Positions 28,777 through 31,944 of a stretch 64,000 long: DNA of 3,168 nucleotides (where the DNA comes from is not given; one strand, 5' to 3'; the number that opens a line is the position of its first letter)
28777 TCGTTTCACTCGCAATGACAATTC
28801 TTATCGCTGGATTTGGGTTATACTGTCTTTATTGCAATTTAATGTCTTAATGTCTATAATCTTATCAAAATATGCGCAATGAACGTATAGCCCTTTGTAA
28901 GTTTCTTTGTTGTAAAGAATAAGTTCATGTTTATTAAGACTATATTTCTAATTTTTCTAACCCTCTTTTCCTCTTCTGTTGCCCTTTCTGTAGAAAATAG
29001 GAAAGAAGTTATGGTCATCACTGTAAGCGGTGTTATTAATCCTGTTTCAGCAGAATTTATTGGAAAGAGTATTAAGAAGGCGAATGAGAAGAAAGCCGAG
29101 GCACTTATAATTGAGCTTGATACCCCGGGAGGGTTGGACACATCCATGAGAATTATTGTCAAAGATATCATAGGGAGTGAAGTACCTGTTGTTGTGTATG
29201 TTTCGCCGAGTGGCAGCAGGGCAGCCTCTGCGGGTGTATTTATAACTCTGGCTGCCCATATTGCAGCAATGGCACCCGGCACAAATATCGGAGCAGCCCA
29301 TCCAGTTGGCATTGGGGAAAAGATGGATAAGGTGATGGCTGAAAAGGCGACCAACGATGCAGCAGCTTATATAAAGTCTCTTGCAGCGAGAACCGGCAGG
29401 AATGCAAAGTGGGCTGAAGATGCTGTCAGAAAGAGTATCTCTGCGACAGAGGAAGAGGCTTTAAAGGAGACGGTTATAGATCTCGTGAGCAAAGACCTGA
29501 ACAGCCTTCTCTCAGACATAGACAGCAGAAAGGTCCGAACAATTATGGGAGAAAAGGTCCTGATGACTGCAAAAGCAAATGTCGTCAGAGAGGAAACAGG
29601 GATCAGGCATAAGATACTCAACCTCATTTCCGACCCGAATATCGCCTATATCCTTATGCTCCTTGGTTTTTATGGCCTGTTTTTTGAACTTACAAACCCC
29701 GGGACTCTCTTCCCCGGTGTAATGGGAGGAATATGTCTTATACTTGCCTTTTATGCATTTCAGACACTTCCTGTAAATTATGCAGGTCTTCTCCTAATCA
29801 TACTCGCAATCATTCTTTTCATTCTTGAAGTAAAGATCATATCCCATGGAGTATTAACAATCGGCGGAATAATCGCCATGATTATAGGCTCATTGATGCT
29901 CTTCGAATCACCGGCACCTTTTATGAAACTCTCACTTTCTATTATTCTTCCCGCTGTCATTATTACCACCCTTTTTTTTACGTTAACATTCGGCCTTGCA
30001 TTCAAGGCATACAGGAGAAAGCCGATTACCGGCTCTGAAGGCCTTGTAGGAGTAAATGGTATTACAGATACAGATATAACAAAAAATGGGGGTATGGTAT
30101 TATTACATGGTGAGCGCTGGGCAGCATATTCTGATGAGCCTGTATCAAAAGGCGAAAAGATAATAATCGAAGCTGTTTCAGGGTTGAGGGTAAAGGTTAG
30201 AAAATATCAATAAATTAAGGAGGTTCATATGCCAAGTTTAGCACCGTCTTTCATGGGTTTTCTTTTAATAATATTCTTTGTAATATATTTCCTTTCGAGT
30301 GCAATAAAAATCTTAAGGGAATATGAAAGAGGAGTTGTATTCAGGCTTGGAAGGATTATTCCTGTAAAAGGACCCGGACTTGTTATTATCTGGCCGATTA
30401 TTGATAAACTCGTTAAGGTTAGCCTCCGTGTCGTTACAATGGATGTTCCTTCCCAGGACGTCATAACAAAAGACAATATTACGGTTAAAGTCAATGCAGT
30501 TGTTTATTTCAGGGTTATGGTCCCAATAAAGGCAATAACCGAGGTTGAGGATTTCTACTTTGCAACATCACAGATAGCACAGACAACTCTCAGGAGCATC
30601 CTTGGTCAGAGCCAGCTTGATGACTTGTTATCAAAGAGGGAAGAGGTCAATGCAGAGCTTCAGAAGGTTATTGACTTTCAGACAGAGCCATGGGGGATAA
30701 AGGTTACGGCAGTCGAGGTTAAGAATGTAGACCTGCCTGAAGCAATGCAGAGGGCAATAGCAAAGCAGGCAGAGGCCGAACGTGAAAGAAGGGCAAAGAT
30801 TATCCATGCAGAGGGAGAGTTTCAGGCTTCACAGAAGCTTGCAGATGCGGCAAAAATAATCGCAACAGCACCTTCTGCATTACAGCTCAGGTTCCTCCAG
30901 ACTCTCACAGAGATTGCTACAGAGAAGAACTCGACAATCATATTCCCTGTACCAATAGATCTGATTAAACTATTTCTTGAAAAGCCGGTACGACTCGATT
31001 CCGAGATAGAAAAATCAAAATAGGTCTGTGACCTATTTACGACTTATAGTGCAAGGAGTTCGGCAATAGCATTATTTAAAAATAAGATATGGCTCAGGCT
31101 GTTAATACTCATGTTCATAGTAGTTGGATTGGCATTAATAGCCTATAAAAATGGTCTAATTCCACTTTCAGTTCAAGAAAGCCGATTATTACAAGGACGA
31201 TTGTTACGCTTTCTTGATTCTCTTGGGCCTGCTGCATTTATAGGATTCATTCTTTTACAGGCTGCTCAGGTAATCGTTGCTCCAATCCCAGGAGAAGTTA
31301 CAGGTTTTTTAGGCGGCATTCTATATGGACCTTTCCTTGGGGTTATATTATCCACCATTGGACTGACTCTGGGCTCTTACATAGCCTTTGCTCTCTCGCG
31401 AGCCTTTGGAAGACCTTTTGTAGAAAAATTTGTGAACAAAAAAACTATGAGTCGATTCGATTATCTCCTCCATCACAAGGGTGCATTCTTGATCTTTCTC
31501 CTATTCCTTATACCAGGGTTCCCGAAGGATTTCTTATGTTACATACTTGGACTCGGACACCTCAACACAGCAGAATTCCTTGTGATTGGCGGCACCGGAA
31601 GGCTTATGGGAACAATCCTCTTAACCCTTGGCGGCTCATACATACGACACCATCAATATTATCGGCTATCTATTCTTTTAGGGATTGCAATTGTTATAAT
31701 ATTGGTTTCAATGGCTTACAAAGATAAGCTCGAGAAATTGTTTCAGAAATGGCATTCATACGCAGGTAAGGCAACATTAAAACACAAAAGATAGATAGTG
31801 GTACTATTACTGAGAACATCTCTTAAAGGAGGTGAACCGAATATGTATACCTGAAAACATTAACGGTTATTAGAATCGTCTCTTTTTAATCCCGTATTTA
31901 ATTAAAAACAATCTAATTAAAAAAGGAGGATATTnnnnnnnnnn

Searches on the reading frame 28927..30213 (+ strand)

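Call 81: search_protein_families(library=pfam, proteins=[window:28927-30213:+], max_evalue=0.00001)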
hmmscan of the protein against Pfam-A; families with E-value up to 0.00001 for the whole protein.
window:28927-30213:+ (428 aa): 3 families
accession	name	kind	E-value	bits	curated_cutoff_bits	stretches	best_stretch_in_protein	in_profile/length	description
PF24961.1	NfeD_membrane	-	6.2e-28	97.7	26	1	238-353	1-115/119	NfeD integral membrane domain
PF25145.1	NfeD1b_N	-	2.1e-21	76.8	40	1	28-190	2-158/189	NfeD1b, N-terminal domain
PF01957.25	NfeD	-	4e-11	43.4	29.1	1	371-426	2-57/57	NfeD-like C-terminal, partner-binding domain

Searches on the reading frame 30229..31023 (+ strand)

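Call 81: search_protein_families(library=pfam, proteins=[window:30229-31023:+], max_evalue=0.00001)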
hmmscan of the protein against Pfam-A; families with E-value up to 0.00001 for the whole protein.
window:30229-31023:+ (264 aa): 2 families
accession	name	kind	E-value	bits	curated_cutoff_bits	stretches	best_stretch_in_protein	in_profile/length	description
PF01145.31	Band_7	-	2.2e-37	129.3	23.6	1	28-197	2-175/176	SPFH domain / Band 7 family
PF13421.11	Band_7_1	-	2.2e-06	27.9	24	1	105-182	129-208/211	SPFH domain-Band 7 family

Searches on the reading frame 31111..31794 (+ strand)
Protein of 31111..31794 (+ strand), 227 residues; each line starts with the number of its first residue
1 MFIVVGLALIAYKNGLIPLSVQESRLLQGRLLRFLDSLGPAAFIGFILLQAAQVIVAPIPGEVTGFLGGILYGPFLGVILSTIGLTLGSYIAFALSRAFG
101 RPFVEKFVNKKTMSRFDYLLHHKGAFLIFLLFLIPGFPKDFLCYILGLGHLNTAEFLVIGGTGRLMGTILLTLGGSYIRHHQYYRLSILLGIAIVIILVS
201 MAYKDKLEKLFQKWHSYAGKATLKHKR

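Call 81: search_protein_families(library=pfam, proteins=[window:31111-31794:+], max_evalue=0.00001)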
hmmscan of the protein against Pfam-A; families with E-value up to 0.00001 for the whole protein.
window:31111-31794:+ (227 aa): 1 family
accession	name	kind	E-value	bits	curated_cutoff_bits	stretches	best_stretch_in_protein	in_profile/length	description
PF09335.16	VTT_dom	-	2e-22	80.4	33.9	1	59-176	1-122/123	VTT domain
